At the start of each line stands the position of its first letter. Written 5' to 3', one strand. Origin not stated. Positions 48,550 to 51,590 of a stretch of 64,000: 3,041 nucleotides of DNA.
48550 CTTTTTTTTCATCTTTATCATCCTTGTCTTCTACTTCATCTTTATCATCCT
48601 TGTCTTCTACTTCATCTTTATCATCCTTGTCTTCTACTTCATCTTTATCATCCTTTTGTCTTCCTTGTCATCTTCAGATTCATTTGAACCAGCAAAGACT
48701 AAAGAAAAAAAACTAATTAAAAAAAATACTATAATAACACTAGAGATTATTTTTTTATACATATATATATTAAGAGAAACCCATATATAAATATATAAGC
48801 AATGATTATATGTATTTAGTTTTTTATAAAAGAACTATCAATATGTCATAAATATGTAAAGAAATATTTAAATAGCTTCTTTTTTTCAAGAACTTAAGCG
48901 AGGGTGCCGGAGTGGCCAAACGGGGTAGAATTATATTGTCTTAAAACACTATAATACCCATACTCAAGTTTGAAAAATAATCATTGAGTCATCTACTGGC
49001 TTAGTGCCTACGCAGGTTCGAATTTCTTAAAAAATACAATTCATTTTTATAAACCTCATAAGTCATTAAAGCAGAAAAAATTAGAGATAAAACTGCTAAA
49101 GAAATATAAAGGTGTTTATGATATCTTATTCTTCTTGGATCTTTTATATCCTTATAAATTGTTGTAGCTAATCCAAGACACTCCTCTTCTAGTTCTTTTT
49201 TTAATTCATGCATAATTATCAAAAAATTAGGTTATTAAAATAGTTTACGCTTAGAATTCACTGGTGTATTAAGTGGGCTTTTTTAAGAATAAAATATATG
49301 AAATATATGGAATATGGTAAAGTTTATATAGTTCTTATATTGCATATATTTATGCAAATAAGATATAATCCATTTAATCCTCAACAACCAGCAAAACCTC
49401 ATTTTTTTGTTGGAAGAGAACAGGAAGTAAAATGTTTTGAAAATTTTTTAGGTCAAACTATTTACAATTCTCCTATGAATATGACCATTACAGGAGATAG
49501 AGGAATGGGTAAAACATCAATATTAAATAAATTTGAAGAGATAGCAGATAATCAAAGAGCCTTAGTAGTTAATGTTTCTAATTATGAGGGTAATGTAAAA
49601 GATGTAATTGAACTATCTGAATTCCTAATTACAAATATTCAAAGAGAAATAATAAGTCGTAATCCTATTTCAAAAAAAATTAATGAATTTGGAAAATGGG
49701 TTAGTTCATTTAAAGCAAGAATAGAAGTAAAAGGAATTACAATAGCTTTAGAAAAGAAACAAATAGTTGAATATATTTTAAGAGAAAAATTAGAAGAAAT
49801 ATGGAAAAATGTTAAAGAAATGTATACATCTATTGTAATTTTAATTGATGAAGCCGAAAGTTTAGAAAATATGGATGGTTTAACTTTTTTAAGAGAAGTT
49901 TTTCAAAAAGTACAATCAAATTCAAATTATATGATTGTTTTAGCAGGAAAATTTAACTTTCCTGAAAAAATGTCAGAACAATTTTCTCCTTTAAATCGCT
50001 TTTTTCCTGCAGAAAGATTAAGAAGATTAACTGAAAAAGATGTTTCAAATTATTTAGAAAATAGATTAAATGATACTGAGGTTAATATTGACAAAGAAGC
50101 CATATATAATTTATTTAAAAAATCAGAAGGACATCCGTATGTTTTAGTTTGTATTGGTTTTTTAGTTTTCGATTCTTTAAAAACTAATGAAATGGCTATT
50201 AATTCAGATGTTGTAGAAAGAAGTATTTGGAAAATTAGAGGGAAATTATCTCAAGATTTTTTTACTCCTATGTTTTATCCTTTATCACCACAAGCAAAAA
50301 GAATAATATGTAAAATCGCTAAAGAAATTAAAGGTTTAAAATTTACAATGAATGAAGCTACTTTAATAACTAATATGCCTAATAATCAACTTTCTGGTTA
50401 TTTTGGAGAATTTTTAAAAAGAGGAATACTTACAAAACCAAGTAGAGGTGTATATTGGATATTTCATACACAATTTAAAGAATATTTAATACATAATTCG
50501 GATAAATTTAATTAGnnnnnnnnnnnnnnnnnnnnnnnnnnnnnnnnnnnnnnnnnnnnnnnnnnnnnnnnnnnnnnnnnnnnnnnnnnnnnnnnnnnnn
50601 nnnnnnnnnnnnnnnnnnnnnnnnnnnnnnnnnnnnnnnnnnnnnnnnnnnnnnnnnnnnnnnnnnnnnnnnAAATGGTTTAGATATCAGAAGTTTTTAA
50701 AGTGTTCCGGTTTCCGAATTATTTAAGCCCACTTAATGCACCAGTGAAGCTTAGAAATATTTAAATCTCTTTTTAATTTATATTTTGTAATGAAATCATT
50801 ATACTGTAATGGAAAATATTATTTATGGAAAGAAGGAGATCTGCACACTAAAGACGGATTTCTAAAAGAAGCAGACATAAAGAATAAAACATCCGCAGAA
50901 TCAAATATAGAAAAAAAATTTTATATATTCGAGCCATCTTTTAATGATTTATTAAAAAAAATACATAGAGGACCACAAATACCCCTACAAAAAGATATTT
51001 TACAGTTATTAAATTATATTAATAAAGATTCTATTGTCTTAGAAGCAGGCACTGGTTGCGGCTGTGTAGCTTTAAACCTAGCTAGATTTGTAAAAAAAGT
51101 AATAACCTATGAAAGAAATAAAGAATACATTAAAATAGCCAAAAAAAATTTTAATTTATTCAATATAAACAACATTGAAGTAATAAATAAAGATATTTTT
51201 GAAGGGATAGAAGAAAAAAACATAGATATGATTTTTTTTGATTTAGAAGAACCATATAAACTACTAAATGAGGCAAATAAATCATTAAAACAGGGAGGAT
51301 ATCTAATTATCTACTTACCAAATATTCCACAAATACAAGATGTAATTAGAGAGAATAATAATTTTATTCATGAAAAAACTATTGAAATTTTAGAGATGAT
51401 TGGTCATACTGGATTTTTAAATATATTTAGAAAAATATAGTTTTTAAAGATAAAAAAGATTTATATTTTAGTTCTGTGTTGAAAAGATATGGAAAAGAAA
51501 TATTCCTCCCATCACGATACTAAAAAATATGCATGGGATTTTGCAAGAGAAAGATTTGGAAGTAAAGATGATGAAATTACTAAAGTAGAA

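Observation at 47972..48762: Acidic 27-nt-repeat surface protein gene broken by frameshifts at a homopolymer and inside the repeat array (possible phase variation)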

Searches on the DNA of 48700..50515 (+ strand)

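Call 11: search_rna_families(source=window, start=48700, end=49320, threshold=evalue, max_evalue=10, show_alignments=3)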
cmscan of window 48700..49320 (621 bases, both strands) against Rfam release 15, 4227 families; matches with E-value up to 10: 8.
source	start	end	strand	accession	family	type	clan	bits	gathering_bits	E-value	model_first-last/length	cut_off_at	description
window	49234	49303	+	RF03498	mir-3145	Gene; miRNA;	-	21.1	98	0.18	1-84/84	no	mir-3145 microRNA precursor family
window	48818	48893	+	RF04295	mir-329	Gene; miRNA;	CL00149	17.1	76.8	1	1-80/80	no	mir-329 microRNA precursor family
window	48962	48989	-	RF01162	sn668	Gene; snRNA; snoRNA; CD-box;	-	17.1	40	1.5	1-65/65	no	Small nucleolar RNA sn668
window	49180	49225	+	RF02060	STnc410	Gene; sRNA;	-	16.7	50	0.39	1-158/158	no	Enterobacterial sRNA STnc410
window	48810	48841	-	RF00522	PreQ1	Cis-reg; riboswitch;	-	15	39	2.7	1-45/45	no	PreQ1 (pre queuosine) riboswitch aptamer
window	49077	49109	+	RF01726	SAM-II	Cis-reg; riboswitch;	-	14.5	44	7.1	1-60/60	no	SAM-II riboswitch aptamer (SAM-II long loop)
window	48862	49010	-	RF01450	S_pombe_snR96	Gene; snRNA; snoRNA; HACA-box;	-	13.4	100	3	1-211/211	no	small nucleolar RNA snR96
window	48752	48790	-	RF02350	psRNA6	Gene; sRNA;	-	9.1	60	5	1-333/333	no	Nitrosomonas sRNA psRNA6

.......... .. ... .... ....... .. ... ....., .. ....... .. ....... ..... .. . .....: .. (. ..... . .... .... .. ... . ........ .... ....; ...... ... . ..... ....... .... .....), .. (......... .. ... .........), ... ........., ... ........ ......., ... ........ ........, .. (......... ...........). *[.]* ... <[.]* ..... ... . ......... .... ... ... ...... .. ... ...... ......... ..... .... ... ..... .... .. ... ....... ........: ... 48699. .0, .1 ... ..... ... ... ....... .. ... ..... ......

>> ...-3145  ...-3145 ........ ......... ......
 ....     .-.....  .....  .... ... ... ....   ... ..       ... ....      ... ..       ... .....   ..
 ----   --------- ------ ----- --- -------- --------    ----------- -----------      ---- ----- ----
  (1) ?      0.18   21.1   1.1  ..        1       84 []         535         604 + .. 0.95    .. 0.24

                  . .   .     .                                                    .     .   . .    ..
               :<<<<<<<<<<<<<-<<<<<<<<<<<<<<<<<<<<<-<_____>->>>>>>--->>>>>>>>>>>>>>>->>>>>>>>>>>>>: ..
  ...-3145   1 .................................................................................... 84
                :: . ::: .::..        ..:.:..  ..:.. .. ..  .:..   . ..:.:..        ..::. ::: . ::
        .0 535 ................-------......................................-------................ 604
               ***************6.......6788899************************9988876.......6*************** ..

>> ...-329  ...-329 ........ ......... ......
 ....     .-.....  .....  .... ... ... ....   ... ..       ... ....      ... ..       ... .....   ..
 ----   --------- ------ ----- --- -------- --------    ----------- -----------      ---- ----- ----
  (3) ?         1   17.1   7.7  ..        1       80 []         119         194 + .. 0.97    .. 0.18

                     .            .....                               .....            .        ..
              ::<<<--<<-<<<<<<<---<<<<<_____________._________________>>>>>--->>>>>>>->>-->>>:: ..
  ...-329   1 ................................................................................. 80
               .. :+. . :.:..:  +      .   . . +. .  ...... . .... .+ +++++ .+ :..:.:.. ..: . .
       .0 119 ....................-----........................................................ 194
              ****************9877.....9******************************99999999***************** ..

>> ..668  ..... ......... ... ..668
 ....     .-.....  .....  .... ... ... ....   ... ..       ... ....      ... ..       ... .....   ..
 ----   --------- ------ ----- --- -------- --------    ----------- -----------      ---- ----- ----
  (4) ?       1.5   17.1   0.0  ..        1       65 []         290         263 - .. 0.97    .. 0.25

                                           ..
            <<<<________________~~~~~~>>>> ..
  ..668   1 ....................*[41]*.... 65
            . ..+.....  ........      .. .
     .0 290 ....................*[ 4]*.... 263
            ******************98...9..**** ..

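Call 43: search_rna_families(source=L005, start=3400, end=4000, threshold=evalue, max_evalue=1, show_alignments=1)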
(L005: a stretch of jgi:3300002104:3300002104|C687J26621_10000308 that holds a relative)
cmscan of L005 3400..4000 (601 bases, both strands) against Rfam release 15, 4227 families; matches with E-value up to 1: 2.
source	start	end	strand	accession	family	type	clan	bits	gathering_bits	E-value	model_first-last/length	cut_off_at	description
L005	3452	3527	+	RF04295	mir-329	Gene; miRNA;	CL00149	17.1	76.8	0.97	1-80/80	no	mir-329 microRNA precursor family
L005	3883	3928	+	RF02060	STnc410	Gene; sRNA;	-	16.7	50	0.37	1-158/158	no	Enterobacterial sRNA STnc410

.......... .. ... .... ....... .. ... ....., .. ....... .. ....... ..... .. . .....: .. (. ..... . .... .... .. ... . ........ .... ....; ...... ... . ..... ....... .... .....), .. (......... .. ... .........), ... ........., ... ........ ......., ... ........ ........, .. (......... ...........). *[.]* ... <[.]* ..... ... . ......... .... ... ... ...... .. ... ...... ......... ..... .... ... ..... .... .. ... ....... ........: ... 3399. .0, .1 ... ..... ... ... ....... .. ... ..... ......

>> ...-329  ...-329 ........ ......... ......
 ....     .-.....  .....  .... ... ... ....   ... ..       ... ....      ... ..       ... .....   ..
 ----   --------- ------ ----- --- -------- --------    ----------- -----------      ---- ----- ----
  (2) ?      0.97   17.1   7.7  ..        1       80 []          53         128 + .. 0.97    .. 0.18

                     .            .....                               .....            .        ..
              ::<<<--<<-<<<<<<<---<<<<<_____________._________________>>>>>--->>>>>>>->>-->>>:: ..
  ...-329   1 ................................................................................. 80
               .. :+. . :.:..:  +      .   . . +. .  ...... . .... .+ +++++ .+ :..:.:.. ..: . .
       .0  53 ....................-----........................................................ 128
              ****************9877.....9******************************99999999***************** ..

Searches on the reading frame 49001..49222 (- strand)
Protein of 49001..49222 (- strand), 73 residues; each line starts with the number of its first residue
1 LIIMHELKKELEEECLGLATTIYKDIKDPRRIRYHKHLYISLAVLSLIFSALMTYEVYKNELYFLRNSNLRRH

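Call 12: search_protein_families(library=pfam, proteins=[window:49001-49222:-], max_evalue=0.1)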
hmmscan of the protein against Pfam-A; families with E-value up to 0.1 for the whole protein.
window:49001-49222:- (73 aa): 1 family
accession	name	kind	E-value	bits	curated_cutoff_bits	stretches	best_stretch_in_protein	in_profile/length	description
PF22954.2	DUF7027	-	0.045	14.1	27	1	19-65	23-69/100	Domain of unknown function (DUF7027)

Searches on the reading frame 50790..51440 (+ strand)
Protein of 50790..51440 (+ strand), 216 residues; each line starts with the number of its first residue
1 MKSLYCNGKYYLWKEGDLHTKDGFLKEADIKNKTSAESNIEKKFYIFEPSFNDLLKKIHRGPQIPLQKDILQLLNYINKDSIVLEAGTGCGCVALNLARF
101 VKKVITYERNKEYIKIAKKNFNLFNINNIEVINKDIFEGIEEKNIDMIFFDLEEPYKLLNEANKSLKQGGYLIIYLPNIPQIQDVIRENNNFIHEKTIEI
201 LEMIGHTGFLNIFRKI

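Call 12: search_protein_families(library=pfam, proteins=[window:50790-51440:+], max_evalue=0.1)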
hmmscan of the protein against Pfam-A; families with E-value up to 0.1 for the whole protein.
window:50790-51440:+ (216 aa): 19 families
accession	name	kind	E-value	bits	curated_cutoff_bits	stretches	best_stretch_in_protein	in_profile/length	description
PF08704.16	GCD14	-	7.1e-14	52.5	26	1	63-202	22-174/247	tRNA methyltransferase complex GCD14 subunit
PF13847.12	Methyltransf_31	-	8.5e-12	45.4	27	1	78-184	2-124/145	Methyltransferase domain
PF01135.25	PCMT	-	9.2e-09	35.8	20.3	1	69-194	64-193/210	Protein-L-isoaspartate(D-aspartate) O-methyltransferase (PCMT)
PF05175.20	MTS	-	1.2e-08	35.2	23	1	73-176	23-140/170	Methyltransferase small domain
PF08241.18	Methyltransf_11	-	1.2e-07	32.7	21.2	1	84-174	1-95/95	Methyltransferase domain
PF13649.12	Methyltransf_25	-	6.2e-07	30.5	27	1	83-170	1-97/97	Methyltransferase domain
PF00398.26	RrnaAD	-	4.1e-06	26.5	24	1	69-137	21-86/263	Ribosomal RNA adenine dimethylase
PF13489.12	Methyltransf_23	-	1.1e-05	25.6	27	1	66-180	9-122/164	Methyltransferase domain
PF09445.16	Methyltransf_15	-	2.1e-05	24.6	22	1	82-148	3-70/165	RNA cap guanine-N2 methyltransferase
PF06325.19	PrmA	-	4.2e-05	23.6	22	1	73-174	155-258/296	Ribosomal protein L11 methyltransferase (PrmA)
PF03602.21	Cons_hypoth95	-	0.00011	22.4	24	1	79-157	41-124/182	Conserved hypothetical protein 95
PF02527.21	GidB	-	0.00011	22.1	27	1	69-180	37-152/184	rRNA small subunit methyltransferase G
PF05958.17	tRNA_U5-meth_tr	-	0.00019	21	23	1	80-133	202-255/357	tRNA (Uracil-5-)-methyltransferase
PF02475.24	TRM5-TYW2_MTfase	-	0.00037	20.9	28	1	74-198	31-161/164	TRM5/TYW2 methyltransferase domain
PF01739.24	CheR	-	0.018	15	27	0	121-174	122-173/195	CheR methyltransferase, SAM binding domain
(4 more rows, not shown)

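Call 52: find_encoding_contigs(protein=window:50790-51440:+, flank=3000, max_places=5)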
Protein window:50790-51440:+ (216 aa): no gene with exactly this product is on record in the collection.

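Call 56: list_cluster_members(proteins=[window:50790-51440:+, window:47303-47941:-, window:42095-43522:-, window:5930-7123:+, window:47972-48289:-])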
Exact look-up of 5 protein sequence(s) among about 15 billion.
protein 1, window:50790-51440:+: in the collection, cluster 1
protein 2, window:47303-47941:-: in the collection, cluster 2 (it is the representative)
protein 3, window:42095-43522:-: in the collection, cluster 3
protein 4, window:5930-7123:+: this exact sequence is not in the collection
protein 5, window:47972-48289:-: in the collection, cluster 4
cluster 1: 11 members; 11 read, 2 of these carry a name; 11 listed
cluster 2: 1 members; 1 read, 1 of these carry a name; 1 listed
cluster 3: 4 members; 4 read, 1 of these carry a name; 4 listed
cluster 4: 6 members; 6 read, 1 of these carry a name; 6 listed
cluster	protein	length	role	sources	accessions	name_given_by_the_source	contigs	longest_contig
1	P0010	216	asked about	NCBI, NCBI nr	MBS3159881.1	methyltransferase domain-containing protein [Candidatus Woesearchaeota archaeon]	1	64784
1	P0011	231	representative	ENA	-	-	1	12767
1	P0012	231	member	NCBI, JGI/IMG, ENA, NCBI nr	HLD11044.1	MAG TPA: methyltransferase domain-containing protein [Candidatus Nanoarchaeia archaeon] | methyltransferase domain-containing protein [Candidatus Nanoarchaeia archaeon]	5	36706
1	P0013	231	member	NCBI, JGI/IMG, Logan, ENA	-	-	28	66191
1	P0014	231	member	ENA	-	-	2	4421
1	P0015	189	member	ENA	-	-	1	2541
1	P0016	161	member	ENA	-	-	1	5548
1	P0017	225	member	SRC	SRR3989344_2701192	-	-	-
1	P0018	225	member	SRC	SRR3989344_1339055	-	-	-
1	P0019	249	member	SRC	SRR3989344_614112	-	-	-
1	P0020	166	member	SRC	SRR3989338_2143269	-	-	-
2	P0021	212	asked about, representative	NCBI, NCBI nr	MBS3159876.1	hypothetical protein J4436_03745 [Candidatus Woesearchaeota archaeon] | hypothetical protein [Candidatus Woesearchaeota archaeon]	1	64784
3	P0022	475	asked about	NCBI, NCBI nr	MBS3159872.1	diphthine--ammonia ligase [Candidatus Woesearchaeota archaeon]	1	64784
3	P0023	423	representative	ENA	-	-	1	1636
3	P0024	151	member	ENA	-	-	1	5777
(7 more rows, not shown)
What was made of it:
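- The truncated products looked up (TrmI 216 aa, Rce1-like 212 aa, ligase 475 aa) occur on a single public contig, the 64,784-nt contig of this MAG (call 56).
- Tried and rejected: The cluster look-up then found the 212-aa and 216-aa products in NCBI nr on one 64,784-nt contig (call 56).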
